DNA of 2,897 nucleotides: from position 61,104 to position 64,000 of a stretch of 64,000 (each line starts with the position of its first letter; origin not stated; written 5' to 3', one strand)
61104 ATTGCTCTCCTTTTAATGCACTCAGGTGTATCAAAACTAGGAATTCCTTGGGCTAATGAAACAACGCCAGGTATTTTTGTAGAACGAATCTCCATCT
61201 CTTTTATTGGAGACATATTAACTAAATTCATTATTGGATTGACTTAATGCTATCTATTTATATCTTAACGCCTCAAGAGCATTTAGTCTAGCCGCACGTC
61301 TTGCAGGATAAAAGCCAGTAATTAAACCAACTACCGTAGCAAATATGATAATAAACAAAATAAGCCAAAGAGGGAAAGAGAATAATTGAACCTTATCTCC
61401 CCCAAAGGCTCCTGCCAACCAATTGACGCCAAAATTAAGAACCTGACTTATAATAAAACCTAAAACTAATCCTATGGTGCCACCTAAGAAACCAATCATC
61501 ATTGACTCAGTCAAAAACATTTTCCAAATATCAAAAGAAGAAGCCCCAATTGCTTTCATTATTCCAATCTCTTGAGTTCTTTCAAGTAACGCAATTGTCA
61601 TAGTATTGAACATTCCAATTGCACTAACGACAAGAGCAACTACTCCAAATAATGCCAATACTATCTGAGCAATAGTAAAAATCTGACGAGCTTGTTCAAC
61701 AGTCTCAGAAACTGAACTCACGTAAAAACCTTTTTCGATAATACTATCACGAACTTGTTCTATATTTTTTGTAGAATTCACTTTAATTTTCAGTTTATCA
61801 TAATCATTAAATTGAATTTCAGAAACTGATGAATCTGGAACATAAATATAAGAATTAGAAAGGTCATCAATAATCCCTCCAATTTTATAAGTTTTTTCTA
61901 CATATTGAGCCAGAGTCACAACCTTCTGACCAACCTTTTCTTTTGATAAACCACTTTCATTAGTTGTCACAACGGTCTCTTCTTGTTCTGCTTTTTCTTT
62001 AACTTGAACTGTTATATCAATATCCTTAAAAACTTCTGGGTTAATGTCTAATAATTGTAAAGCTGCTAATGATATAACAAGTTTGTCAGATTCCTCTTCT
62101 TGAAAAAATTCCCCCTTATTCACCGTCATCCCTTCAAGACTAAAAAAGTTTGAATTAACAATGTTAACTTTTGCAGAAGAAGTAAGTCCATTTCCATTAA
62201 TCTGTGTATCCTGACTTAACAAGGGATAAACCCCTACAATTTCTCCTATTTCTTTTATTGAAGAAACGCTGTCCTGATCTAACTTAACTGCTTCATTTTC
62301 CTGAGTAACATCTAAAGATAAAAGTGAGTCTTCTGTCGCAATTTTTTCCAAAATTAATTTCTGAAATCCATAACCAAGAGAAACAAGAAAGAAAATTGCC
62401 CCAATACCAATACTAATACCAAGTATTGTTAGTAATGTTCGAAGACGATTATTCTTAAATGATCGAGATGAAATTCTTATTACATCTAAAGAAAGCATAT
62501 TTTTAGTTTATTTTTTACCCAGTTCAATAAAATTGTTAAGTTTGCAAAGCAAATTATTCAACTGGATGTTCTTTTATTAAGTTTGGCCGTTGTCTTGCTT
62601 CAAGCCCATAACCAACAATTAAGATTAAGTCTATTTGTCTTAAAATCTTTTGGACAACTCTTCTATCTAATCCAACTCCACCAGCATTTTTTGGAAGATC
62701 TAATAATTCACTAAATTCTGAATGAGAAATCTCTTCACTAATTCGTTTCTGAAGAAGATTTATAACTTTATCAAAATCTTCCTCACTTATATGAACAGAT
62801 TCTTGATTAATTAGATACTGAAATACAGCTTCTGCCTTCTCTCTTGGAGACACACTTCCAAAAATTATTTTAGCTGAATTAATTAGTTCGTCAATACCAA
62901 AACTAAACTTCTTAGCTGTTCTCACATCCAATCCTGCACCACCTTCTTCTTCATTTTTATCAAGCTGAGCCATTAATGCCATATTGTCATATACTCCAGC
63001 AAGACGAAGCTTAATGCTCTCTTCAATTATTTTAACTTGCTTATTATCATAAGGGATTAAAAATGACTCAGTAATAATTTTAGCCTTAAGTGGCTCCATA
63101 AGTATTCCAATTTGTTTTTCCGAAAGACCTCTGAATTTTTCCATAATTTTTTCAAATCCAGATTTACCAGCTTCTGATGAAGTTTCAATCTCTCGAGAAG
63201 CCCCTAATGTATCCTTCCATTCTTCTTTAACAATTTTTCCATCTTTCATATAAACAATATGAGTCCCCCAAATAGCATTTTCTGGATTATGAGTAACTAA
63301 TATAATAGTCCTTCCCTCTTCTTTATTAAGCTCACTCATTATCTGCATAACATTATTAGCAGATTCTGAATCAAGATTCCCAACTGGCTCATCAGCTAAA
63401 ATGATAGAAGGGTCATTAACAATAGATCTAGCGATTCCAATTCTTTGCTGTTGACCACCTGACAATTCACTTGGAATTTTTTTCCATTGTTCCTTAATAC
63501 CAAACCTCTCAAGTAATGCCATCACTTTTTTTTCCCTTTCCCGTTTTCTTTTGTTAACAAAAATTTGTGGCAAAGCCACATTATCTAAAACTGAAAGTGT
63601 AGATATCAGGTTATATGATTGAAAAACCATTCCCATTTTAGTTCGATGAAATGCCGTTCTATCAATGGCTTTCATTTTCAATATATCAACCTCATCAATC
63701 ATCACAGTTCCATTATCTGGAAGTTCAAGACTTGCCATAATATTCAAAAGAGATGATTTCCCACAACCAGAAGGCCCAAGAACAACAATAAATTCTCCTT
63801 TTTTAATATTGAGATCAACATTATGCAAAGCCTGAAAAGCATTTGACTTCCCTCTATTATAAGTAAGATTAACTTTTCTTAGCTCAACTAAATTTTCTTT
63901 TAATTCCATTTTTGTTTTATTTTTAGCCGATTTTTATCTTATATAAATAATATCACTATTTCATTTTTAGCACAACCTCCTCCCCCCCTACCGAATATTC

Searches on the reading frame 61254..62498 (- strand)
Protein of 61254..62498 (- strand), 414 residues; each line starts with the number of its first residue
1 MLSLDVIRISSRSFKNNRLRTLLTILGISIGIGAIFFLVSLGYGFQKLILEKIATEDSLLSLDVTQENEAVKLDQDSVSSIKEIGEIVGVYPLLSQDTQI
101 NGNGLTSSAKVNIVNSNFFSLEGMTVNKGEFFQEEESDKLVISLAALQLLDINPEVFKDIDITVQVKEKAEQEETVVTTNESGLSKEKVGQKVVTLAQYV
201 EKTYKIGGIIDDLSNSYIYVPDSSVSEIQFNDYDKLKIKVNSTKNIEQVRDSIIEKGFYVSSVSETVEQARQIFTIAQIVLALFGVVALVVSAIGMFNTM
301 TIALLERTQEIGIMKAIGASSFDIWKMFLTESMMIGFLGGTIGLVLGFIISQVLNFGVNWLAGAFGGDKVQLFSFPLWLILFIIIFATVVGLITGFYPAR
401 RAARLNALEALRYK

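Call 48: search_protein_families(library=pfam, proteins=[window:61254-62498:-], max_evalue=0.0001)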
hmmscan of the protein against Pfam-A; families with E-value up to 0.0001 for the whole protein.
window:61254-62498:- (414 aa): 2 families
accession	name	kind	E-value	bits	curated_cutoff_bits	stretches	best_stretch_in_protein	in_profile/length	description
PF02687.27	FtsX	-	3e-23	82.6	25.5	1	283-406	2-119/120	FtsX-like permease C-terminal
PF12704.14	MacB_PCD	-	2.3e-18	67.7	27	1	21-254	1-205/207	MacB-like periplasmic core domain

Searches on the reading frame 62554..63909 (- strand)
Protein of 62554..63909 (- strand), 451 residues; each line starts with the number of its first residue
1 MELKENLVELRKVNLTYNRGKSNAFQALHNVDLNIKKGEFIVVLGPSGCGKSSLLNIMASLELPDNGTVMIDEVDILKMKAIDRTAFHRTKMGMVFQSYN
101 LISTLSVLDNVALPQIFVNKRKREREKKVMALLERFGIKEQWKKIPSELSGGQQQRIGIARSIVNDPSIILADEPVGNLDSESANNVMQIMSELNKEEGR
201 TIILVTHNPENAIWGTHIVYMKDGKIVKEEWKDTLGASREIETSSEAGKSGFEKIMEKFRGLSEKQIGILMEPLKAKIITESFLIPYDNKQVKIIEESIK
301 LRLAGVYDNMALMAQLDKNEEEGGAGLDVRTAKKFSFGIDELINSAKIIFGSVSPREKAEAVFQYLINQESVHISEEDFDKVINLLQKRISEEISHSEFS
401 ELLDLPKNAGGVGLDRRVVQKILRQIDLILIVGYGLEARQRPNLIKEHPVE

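Call 48: search_protein_families(library=pfam, proteins=[window:62554-63909:-], max_evalue=0.0001)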
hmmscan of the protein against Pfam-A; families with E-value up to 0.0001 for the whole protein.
window:62554-63909:- (451 aa): 3 families
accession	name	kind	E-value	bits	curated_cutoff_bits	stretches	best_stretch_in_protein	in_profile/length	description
PF00005.33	ABC_tran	-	1.8e-34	119.7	25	1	28-176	1-136/137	ABC transporter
PF13304.12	AAA_21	-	1.8e-06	28.7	27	0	146-210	235-301/304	AAA domain, putative AbiEii toxin, Type IV TA system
PF02463.25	SMC_N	-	5.1e-06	26.5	40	0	25-210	10-200/220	RecF/RecN/SMC N terminal domain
